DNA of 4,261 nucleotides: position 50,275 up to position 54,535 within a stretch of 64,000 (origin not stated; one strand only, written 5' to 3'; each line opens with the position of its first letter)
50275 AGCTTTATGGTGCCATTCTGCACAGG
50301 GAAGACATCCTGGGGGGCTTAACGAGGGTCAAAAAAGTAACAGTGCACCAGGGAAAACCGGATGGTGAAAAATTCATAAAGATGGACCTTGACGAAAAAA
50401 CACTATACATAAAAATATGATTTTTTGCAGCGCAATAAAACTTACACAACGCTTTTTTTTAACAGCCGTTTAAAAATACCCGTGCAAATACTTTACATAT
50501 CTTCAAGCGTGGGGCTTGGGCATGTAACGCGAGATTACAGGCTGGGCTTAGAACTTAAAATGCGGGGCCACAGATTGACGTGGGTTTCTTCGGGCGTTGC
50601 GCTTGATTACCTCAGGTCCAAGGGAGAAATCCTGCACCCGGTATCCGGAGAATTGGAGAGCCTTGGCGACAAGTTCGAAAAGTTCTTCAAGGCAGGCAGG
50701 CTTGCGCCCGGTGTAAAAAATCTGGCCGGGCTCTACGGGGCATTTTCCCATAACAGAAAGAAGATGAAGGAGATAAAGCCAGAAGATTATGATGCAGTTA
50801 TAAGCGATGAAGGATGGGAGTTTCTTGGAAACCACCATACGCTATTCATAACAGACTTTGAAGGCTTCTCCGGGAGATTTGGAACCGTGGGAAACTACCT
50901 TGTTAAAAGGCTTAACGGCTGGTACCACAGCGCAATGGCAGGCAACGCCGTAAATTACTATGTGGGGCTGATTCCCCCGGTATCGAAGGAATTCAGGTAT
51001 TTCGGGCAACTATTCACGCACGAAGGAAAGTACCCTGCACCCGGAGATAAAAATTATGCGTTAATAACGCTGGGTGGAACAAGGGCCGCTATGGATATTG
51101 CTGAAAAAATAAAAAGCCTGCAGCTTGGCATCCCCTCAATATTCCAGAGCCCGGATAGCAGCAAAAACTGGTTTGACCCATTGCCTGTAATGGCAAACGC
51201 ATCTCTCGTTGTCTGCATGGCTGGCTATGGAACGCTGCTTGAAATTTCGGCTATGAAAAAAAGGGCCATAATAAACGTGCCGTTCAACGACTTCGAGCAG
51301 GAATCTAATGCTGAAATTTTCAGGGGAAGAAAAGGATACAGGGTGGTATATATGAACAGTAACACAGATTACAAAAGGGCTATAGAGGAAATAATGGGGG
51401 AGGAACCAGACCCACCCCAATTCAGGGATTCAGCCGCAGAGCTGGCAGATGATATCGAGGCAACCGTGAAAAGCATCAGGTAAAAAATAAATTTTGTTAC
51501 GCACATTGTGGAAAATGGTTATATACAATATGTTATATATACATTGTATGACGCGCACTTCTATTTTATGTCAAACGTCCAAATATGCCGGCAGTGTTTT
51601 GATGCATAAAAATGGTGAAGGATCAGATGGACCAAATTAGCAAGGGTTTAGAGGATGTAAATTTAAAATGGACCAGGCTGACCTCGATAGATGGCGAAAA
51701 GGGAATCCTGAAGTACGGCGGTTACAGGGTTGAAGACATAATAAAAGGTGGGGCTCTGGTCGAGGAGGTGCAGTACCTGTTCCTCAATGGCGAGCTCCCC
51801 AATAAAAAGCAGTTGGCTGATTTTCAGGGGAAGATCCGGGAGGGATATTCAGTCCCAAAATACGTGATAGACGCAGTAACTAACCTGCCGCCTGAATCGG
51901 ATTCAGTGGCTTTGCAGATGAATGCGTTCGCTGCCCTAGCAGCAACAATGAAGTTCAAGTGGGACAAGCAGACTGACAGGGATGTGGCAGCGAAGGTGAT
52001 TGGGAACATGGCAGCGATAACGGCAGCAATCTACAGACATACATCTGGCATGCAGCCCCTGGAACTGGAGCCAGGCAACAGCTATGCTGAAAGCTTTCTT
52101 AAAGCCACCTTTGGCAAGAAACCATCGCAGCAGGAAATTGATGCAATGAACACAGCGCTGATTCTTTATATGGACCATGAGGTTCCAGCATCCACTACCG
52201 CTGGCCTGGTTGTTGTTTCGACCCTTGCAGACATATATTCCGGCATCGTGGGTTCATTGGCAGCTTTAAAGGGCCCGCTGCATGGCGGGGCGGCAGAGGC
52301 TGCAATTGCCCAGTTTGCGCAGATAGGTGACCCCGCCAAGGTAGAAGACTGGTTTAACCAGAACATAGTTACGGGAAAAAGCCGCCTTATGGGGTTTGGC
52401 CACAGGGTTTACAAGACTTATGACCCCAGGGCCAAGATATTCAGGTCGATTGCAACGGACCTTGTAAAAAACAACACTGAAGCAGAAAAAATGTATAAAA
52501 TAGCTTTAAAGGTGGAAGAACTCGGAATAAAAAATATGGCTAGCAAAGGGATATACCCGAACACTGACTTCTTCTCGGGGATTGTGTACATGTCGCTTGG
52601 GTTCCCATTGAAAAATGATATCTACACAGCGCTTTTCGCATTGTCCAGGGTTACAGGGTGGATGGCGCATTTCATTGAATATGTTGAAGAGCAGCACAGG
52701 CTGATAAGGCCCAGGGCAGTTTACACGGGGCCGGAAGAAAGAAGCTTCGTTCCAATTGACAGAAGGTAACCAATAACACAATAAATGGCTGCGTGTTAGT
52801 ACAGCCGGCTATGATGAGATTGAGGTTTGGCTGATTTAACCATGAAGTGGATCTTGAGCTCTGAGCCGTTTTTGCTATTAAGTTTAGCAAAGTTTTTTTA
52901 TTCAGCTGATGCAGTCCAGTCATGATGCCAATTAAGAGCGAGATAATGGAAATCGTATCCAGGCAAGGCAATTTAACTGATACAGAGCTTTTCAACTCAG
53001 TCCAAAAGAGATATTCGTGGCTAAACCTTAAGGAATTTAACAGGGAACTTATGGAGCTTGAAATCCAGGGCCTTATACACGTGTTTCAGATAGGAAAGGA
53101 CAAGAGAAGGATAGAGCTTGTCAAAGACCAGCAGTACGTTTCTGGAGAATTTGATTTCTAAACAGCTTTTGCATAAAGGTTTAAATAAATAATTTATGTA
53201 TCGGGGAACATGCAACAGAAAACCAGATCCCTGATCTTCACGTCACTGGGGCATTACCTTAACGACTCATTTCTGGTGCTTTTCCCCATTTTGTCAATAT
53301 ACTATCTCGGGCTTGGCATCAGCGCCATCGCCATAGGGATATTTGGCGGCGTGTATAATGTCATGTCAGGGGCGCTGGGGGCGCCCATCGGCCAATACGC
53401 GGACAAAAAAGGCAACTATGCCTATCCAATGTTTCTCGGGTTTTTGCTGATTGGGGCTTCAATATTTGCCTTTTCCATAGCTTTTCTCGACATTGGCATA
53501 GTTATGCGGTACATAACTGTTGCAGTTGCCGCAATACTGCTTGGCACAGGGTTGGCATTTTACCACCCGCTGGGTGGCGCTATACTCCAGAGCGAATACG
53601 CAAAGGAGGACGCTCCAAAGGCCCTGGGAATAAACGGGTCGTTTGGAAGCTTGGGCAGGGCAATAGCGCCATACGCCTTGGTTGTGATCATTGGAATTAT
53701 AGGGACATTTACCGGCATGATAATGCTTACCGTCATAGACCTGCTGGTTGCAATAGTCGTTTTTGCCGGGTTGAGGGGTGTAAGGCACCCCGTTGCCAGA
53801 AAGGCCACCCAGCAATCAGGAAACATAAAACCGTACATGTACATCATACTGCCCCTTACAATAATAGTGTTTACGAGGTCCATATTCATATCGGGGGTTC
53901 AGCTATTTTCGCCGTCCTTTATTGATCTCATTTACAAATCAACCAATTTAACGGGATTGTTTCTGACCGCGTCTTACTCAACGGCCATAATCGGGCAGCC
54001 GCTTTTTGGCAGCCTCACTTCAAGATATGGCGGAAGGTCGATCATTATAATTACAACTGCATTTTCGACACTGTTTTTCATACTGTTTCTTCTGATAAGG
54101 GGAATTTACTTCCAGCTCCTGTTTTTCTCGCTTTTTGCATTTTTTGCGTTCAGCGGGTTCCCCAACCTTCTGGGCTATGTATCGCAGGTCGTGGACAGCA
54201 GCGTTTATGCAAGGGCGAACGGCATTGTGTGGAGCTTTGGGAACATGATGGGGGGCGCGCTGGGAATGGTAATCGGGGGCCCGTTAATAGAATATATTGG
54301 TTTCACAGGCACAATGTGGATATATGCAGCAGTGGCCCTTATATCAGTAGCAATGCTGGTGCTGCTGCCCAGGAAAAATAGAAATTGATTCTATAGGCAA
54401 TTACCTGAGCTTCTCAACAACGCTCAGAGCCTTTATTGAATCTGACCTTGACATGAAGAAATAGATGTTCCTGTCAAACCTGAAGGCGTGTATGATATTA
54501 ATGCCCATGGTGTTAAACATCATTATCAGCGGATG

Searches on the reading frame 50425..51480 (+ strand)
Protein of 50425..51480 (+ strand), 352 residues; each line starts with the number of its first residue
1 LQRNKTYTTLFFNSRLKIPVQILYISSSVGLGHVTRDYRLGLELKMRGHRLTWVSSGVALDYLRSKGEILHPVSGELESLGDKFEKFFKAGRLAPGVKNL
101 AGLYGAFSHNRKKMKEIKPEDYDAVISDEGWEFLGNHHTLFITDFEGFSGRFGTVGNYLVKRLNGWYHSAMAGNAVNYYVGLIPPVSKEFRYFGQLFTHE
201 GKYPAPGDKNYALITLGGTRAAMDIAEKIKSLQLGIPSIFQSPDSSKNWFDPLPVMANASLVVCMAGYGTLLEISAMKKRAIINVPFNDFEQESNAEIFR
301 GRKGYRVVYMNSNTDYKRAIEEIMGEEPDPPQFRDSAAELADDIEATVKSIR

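Call 9: search_protein_families(library=pfam, proteins=[window:50425-51480:+], max_evalue=0.00001)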
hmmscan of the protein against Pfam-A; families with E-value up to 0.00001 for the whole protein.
window:50425-51480:+ (352 aa): 1 family
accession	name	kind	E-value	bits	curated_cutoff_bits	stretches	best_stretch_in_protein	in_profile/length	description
PF04101.22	Glyco_tran_28_C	-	1.9e-06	28.4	22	1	254-322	67-136/166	Glycosyltransferase family 28 C-terminal domain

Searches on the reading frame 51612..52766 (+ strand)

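Call 9: search_protein_families(library=pfam, proteins=[window:51612-52766:+], max_evalue=0.00001)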
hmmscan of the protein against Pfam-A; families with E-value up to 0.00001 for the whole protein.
window:51612-52766:+ (385 aa): 1 family
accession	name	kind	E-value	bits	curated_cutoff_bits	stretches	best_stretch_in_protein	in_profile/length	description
PF00285.26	Citrate_synt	-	2.9e-110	369.1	27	1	12-368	1-357/357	Citrate synthase, C-terminal domain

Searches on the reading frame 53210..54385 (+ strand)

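Call 21: search_protein_families(library=pfam, proteins=[window:53210-54385:+], max_evalue=0.01)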
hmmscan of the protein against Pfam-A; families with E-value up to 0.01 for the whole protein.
window:53210-54385:+ (392 aa): 1 family
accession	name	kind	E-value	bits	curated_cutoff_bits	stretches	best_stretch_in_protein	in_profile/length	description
PF07690.21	MFS_1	-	1.2e-32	113.7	33.4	2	10-339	3-334/347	Major Facilitator Superfamily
